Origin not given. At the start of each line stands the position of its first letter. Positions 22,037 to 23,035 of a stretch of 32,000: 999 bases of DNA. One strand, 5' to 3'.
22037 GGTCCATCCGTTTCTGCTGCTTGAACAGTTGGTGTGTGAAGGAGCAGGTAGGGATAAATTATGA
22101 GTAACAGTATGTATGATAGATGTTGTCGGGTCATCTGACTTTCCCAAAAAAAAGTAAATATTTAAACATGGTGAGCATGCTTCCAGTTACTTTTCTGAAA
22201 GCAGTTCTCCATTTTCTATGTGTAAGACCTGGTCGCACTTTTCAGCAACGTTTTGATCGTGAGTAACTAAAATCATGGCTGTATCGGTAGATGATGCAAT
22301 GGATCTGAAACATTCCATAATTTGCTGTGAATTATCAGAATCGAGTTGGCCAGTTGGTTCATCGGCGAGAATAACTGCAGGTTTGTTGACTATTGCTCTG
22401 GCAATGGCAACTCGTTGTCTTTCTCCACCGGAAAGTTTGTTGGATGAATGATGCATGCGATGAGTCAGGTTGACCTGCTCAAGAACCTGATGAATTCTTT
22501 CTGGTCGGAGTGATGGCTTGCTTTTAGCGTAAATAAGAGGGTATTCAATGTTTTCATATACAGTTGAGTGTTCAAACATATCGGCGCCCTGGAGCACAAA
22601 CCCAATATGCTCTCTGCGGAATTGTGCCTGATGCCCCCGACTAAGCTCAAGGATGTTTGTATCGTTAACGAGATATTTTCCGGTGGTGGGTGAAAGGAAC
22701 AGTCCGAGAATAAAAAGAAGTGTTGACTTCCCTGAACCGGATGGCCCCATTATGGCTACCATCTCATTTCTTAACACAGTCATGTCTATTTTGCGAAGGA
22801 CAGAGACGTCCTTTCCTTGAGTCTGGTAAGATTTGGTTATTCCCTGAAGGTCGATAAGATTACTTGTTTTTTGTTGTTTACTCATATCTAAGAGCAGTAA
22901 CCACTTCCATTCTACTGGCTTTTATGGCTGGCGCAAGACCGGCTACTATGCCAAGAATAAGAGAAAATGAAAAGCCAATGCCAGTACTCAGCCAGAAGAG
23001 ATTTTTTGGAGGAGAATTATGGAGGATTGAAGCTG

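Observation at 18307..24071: DevBCA/MacAB-TolC-like tripartite exporter fused into one operon with a Wzx-like flippase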

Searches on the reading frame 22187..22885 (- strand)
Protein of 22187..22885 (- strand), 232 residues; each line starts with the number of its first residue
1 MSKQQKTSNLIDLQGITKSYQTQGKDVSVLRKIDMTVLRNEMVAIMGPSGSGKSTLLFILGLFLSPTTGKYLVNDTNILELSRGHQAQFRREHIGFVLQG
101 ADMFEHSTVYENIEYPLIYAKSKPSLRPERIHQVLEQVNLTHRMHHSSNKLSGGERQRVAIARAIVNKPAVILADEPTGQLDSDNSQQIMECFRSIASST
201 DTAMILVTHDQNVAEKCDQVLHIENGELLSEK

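Call 3: search_protein_families(library=pfam, proteins=[window:22187-22885:-], max_evalue=0.01)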
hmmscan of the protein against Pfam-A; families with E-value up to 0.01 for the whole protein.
window:22187-22885:- (232 aa): 11 families
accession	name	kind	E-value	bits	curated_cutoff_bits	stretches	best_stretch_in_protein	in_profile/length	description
PF00005.33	ABC_tran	-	6.3e-33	114.7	25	1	30-178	1-136/137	ABC transporter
PF02463.25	SMC_N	-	6.4e-09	36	40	1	38-224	22-212/220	RecF/RecN/SMC N terminal domain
PF13304.12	AAA_21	-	8.6e-05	23.2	27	0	43-66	2-25/304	AAA domain, putative AbiEii toxin, Type IV TA system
PF13555.12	AAA_29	-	9.3e-05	22.5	27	1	35-57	17-39/61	P-loop containing region of AAA domain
PF13401.12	AAA_22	-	0.00047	20.9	27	1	41-209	6-123/130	AAA domain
PF13481.12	AAA_25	-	0.00054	20.1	27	0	36-70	28-61/195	AAA domain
PF03193.22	RsgA_GTPase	-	0.00077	19.8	30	1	25-57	92-123/174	RsgA GTPase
PF20720.3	nSTAND3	-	0.0023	18.1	27.2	0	37-62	14-39/155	Novel STAND NTPase 3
PF24694.1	LNS2_PITM1-3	-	0.0025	18.3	27.7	1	109-168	32-92/124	PITM 1-3, LNS2 domain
PF13558.12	SbcC_Walker_B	-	0.0036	17.9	27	0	141-194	23-89/90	SbcC/RAD50-like, Walker B motif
PF13175.12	AAA_15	-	0.0036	17.4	32.1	0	38-67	21-50/374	AAA ATPase domain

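Call 4: search_protein_families(library=ncbifam, proteins=[window:22187-22885:-], max_evalue=0.01)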
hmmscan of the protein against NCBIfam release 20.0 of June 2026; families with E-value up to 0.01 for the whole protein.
window:22187-22885:- (232 aa): 195 families (the best 25 are shown)
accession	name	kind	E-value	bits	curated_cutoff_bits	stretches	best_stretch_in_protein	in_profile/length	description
TIGR02211.1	LolD_lipo_ex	equivalog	1.6e-66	224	307.75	1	11-229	2-220/221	lipoprotein-releasing ABC transporter ATP-binding protein LolD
NF038007.1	ABC_ATP_DarD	equivalog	1.6e-60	204.3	375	1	11-228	2-218/218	darobactin export ABC transporter ATP-binding protein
NF007826.0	PRK10535.1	equivalog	3e-60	204.2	966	1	9-231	3-224/648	macrolide ABC transporter ATP-binding protein/permease MacB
TIGR03608.1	L_ocin_972_ABC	subfamily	5.6e-59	199.1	254.85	1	14-223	2-206/206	putative bacteriocin export ABC transporter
NF008639.0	PRK11629.1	equivalog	1.3e-55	188.4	360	1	9-230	5-226/234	lipoprotein-releasing ABC transporter ATP-binding protein LolD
TIGR02673.1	FtsE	equivalog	3.2e-55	187.1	264.85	1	11-226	2-213/214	cell division ATP-binding protein FtsE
TIGR02982.1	heterocyst_DevA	subfamily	1.1e-49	169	295.8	1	11-228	2-219/220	ABC exporter ATP-binding subunit, DevA family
NF007879.0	PRK10584.1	equivalog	7.2e-48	163.3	336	1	7-231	3-227/228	putative ABC transporter ATP-binding protein YbbA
TIGR02315.1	ABC_phnC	equivalog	4e-44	150.9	266.1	1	11-229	2-225/243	phosphonate ABC transporter ATP-binding protein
NF043075.1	MMSYN1_0197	equivalog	6.8e-44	150.2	550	1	9-227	1-210/341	spermidine/putrescine ABC transporter ATP-binding protein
TIGR04521.1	ECF_ATPase_2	equivalog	1e-42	146.2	330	1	11-230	1-225/279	energy-coupling factor transporter ATPase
TIGR02857.1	CydD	equivalog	5.2e-42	144.5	435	1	6-222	317-528/529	thiol reductant ABC exporter subunit CydD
NF040933.2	ABC_arch_GlcV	equivalog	5.9e-42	143.8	450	1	11-226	3-218/357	glucose ABC transporter ATP-binding protein GlcV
NF008428.0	PRK11264.1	equivalog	3.9e-41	140.9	406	1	11-229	4-223/250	L-cystine ABC transporter ATP-binding protein TcyN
TIGR00968.1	3a0106s01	subfamily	7.1e-41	140.3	342.75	1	16-228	6-209/237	sulfate ABC transporter ATP-binding protein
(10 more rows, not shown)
